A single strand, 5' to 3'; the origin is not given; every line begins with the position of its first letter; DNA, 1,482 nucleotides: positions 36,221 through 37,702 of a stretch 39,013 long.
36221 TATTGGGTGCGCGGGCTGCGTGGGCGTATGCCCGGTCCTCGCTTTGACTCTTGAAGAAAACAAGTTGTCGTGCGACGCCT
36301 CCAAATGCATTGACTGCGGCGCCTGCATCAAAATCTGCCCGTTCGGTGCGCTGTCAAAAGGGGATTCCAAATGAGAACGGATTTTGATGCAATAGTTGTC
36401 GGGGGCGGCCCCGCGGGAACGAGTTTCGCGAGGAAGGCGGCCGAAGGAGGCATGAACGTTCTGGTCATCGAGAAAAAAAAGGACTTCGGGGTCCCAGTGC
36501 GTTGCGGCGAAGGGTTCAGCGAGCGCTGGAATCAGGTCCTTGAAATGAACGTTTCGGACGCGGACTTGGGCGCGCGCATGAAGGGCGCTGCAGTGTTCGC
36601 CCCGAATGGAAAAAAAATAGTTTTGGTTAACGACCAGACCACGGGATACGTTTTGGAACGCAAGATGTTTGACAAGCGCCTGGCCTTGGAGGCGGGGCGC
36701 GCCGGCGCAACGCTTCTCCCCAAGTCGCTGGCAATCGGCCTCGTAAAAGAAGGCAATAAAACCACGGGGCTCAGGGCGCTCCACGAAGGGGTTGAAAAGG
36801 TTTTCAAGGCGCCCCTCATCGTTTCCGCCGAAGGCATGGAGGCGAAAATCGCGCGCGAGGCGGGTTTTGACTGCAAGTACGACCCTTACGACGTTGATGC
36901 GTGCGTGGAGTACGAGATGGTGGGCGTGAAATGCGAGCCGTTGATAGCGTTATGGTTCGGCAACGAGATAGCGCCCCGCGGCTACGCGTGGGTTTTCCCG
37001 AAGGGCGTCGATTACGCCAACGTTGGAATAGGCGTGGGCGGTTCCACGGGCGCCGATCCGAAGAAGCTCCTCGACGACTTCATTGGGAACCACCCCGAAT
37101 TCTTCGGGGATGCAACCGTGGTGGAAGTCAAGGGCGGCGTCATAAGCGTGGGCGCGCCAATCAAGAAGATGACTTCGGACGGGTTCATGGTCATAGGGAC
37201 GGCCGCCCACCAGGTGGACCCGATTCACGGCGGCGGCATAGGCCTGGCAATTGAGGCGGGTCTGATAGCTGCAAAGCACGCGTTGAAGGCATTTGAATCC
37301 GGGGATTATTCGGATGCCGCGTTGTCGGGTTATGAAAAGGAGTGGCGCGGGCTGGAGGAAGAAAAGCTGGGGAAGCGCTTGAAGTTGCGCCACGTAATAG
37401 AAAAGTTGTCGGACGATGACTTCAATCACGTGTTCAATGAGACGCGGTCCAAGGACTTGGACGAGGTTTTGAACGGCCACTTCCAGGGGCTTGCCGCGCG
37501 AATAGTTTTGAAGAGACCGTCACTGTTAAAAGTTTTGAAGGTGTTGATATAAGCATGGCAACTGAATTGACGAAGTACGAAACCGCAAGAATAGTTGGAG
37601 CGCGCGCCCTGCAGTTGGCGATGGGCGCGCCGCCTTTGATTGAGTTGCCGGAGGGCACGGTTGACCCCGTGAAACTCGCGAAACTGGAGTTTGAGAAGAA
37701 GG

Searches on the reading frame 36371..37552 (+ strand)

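Call 9: search_protein_families(library=pfam, proteins=[window:36371-37552:+], max_evalue=0.01)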
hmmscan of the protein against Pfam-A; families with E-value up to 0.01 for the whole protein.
window:36371-37552:+ (393 aa): 13 families
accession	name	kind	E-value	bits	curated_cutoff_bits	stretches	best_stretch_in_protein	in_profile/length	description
PF22578.2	GGR_cat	-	6.3e-21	74.5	27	1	174-257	1-87/88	Geranylgeranyl reductase catalytic domain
PF01494.25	FAD_binding_3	-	3.3e-12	46.7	22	1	5-169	2-172/349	FAD binding domain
PF00890.30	FAD_binding_2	-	4.4e-07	29.9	20.4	1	6-48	1-43/414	FAD binding domain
PF01266.30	DAO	-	4.9e-07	30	27.9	1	6-40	1-35/353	FAD dependent oxidoreductase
PF12831.13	FAD_oxidored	-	9.4e-07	28.9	27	1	6-170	1-159/416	FAD dependent oxidoreductase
PF07992.20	Pyr_redox_2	-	2e-06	27.9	26.1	1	6-38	2-34/291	Pyridine nucleotide-disulphide oxidoreductase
PF13450.12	NAD_binding_8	-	3.5e-06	27.6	21.9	1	9-41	1-33/68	NAD(P)-binding Rossmann-like domain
PF03486.20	HI0933_like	-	2.7e-05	24.2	50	1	6-43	2-39/244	HI0933-like protein Rossmann domain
PF05834.18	Lycopene_cycl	-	6.4e-05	22.6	23.4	1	6-165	1-151/380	Lycopene cyclase protein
PF04820.20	Trp_halogenase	-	0.00079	18.8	21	0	61-351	120-396/458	Tryptophan halogenase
PF13738.12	Pyr_redox_3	-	0.0015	18.3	30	1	8-36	1-30/305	Pyridine nucleotide-disulphide oxidoreductase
PF01946.23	Thi4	-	0.0016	18.1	26.2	1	5-41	18-55/235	Thi4 family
PF01134.28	GIDA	-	0.0041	16.7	22.1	1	6-39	1-34/391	Glucose inhibited division protein A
